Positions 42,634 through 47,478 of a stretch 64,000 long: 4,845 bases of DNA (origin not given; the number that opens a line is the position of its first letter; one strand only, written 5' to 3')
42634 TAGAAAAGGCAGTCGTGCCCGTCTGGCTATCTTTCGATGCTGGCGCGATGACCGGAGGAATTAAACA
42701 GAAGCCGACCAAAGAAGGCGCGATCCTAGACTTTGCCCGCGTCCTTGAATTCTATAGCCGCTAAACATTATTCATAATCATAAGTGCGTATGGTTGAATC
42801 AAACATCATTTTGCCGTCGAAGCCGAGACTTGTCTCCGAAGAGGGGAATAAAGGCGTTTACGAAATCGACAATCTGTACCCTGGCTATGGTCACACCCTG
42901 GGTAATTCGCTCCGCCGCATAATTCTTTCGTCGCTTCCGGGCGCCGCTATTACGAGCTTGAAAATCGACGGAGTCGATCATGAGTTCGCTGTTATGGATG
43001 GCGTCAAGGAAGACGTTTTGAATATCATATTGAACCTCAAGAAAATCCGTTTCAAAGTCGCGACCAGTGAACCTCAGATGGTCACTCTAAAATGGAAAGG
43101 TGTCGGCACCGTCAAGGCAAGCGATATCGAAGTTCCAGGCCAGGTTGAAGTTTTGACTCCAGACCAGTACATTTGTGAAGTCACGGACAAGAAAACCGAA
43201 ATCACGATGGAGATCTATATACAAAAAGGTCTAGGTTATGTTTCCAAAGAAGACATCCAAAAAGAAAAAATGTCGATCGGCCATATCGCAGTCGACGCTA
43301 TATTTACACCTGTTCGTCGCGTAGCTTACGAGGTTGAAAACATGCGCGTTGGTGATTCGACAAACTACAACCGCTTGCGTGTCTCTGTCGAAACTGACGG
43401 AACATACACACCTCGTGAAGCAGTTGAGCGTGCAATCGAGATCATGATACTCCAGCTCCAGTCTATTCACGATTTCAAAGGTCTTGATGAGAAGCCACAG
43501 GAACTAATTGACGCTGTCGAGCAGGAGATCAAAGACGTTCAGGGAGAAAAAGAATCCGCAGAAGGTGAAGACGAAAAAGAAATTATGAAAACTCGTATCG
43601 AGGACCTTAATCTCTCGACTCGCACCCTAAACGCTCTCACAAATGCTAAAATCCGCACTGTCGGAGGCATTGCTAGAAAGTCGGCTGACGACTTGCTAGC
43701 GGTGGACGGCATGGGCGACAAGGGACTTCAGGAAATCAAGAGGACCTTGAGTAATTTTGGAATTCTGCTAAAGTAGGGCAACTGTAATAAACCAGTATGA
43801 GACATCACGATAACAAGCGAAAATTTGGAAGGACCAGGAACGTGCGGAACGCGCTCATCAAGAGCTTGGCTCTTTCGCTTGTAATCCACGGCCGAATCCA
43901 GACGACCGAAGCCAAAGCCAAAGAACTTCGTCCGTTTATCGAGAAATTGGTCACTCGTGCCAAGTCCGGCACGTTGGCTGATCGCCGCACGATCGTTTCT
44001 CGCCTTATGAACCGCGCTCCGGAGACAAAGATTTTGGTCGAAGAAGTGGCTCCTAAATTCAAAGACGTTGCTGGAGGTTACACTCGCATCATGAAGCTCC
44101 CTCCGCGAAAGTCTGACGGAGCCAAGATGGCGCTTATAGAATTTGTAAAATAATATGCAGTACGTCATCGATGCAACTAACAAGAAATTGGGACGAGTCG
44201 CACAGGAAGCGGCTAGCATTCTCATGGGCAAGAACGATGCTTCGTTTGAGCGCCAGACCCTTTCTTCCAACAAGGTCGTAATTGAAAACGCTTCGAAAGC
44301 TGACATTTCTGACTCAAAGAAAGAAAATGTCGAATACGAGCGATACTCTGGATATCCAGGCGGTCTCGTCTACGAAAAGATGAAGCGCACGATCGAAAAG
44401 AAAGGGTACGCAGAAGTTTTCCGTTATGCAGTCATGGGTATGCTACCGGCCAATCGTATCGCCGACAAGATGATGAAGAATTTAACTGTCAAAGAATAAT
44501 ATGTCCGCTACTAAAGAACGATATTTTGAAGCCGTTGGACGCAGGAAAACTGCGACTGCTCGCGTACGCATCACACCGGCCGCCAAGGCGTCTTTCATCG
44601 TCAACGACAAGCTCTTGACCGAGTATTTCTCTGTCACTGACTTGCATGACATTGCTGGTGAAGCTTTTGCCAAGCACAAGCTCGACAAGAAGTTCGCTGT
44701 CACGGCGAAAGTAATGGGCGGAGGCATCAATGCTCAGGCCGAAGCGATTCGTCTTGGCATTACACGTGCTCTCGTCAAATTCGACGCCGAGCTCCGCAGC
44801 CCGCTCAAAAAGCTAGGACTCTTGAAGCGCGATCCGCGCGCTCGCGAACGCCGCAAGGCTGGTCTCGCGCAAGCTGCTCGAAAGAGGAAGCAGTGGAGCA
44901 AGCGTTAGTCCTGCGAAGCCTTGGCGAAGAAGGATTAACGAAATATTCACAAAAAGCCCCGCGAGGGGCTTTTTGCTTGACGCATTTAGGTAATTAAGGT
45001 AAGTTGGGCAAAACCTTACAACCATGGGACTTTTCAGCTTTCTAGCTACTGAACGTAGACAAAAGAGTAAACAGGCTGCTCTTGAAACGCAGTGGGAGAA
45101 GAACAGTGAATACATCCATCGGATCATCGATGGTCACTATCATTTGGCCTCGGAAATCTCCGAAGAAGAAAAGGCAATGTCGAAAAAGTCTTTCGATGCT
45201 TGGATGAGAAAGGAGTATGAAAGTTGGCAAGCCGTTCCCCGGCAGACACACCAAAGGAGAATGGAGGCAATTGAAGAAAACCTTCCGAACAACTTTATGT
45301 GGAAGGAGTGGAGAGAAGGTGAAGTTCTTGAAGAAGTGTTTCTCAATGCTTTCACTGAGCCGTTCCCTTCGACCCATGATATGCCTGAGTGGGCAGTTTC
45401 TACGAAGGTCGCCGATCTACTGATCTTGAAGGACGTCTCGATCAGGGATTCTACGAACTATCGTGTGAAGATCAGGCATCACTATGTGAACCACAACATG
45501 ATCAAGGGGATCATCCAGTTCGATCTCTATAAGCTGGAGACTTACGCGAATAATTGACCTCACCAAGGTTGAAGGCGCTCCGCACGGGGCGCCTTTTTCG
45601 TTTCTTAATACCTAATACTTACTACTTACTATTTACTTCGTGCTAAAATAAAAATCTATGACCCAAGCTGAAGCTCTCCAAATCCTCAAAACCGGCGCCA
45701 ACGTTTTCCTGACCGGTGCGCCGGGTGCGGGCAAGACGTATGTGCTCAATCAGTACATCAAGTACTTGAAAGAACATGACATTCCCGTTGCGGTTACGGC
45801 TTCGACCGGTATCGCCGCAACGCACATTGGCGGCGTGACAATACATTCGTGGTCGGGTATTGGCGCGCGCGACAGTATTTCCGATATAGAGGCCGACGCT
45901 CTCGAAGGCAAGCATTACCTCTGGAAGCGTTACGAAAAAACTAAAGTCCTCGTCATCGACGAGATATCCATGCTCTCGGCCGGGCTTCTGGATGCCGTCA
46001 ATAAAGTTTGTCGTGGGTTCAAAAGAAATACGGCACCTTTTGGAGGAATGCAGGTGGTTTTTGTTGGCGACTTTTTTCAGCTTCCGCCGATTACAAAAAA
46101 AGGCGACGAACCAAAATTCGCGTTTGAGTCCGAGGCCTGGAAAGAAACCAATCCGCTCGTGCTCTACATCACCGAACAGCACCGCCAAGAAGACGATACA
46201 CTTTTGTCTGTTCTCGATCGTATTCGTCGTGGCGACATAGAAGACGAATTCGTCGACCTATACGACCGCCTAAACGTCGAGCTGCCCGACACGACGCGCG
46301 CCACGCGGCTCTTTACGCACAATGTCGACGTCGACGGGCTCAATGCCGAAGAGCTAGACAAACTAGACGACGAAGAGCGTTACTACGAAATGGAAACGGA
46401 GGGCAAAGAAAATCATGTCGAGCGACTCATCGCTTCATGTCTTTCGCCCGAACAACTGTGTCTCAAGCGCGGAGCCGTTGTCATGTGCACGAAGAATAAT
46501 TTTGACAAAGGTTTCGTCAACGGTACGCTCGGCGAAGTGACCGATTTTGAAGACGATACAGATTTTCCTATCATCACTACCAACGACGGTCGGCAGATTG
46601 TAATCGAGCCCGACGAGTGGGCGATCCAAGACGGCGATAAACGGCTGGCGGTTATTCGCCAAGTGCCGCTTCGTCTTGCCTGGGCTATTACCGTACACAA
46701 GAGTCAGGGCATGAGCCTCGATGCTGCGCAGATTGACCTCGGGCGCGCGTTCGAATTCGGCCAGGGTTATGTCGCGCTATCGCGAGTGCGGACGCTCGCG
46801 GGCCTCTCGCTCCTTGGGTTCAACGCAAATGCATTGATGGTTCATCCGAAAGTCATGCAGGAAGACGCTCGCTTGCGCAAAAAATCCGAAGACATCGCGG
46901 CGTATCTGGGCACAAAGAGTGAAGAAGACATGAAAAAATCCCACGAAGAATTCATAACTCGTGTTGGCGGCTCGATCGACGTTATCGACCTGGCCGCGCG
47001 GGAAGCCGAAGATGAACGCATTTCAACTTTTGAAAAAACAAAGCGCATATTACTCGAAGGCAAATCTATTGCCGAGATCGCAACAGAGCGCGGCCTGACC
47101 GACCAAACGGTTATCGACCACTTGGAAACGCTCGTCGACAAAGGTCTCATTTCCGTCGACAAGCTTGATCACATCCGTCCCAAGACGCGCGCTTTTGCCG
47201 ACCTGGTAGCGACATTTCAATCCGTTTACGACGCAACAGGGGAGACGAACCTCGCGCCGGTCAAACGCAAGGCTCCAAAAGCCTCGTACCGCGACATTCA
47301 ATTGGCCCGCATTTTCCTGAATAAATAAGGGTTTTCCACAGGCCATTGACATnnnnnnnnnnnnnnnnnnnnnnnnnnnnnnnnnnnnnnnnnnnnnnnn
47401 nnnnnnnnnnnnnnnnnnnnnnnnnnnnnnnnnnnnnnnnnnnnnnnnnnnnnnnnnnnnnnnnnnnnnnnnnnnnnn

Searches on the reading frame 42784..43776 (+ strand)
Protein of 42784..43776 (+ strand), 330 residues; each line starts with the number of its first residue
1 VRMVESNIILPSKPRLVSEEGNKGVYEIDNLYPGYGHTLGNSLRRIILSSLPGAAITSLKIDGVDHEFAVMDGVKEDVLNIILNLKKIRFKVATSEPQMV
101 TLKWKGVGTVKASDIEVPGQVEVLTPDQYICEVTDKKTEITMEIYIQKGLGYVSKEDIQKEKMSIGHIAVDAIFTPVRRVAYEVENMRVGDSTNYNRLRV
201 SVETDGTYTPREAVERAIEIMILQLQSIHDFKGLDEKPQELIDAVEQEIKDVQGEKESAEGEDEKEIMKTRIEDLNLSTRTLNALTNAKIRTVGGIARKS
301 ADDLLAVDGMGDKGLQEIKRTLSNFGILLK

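Call 67: search_protein_families(library=pfam, proteins=[window:42784-43776:+], max_evalue=0.00001)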
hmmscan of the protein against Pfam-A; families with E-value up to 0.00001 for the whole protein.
window:42784-43776:+ (330 aa): 3 families
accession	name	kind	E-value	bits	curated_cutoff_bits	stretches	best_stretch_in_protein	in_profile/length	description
PF01000.31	RNA_pol_A_bac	-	4.8e-30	104.6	33.9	1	60-175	2-119/119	RNA polymerase Rpb3/RpoA insert domain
PF01193.29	RNA_pol_L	-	2.2e-22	79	24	1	33-223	5-72/74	RNA polymerase Rpb3/Rpb11 dimerisation domain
PF03118.21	RNA_pol_A_CTD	-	3.2e-17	62.5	23.8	1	260-323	3-66/67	Bacterial RNA polymerase, alpha chain C terminal domain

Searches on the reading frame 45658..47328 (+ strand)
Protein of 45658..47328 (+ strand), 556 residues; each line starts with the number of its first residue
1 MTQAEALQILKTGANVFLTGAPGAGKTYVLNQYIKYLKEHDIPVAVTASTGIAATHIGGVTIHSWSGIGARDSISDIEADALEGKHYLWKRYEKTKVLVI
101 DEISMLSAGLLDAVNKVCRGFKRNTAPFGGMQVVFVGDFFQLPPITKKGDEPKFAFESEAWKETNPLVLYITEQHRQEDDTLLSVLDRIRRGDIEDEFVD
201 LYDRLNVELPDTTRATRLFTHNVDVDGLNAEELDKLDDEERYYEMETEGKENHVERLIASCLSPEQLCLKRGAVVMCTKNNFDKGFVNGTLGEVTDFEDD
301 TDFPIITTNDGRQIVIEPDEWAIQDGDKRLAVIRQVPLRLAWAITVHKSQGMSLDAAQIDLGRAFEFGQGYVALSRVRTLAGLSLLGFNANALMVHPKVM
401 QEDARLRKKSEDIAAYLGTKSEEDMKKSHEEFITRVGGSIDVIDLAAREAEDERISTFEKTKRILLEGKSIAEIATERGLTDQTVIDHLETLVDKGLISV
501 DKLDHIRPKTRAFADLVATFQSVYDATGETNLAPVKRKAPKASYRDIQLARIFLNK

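Call 67: search_protein_families(library=pfam, proteins=[window:45658-47328:+], max_evalue=0.00001)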
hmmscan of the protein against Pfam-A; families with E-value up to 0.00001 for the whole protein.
window:45658-47328:+ (556 aa): 6 families
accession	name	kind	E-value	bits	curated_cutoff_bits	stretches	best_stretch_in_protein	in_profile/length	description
PF05970.20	PIF1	-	2.2e-38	132.5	25.9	1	10-180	19-192/223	PIF1-like helicase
PF13604.12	AAA_30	-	4.6e-18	66.1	27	1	3-203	6-181/191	AAA domain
PF13245.12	AAA_19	-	6.9e-14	52.6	25.1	1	3-145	1-132/134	AAA domain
PF14493.12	HTH_40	-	6.8e-12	46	27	1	457-551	1-89/89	Helix-turn-helix domain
PF13401.12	AAA_22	-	2.1e-08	35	27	1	13-137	5-122/130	AAA domain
PF21530.3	Pif1_2B_dom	-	2.5e-07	30.7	23.9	1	255-297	4-47/47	DNA helicase Pif1, 2B domain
